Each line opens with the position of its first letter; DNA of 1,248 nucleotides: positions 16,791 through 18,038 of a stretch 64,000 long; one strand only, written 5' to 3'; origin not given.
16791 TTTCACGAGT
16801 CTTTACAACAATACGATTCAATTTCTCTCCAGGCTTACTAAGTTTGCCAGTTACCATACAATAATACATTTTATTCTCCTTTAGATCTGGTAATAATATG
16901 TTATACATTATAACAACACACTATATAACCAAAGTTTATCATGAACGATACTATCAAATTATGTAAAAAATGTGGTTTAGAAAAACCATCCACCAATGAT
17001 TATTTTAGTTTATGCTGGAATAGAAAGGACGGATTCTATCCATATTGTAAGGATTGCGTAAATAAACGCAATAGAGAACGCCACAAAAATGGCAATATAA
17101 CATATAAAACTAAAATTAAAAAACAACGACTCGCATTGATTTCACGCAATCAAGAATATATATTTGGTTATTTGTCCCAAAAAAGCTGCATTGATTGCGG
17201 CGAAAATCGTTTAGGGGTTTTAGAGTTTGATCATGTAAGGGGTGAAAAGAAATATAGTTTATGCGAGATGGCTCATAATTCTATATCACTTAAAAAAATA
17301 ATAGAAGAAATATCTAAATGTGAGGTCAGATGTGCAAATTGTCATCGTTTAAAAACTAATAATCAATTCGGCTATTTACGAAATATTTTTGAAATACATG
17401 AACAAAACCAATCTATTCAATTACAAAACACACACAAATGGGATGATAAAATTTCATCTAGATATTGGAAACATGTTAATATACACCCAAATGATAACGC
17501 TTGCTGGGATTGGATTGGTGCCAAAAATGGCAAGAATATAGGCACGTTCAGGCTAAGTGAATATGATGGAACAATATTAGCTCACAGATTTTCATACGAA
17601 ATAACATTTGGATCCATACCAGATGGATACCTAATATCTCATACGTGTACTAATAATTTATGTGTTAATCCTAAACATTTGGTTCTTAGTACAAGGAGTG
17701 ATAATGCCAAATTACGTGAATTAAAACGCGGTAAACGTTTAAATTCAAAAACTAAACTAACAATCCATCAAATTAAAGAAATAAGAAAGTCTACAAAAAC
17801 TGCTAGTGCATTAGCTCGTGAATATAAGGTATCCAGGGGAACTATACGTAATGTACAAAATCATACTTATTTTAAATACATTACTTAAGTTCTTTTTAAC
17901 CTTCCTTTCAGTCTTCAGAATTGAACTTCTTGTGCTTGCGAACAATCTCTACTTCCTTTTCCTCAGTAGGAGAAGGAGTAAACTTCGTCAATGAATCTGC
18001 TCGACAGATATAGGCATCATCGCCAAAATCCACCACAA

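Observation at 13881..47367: Eighteen copies of a palindromic element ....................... with a fixed-distance T(G/A)(T/C)A box, a candidate novel promoter class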

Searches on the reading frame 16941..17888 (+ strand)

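Call 26: search_protein_families(library=pfam, proteins=[window:16941-17888:+], max_evalue=0.001)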
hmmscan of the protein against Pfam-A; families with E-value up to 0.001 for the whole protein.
window:16941-17888:+ (315 aa): 2 families
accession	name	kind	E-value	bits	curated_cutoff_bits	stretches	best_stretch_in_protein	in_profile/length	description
PF13392.12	HNH_3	-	2.4e-10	40.3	24.8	1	213-256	2-45/46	HNH endonuclease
PF05551.17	zf-His_Me_endon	-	4.9e-05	24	27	1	229-258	64-93/131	Zinc-binding loop region of homing endonuclease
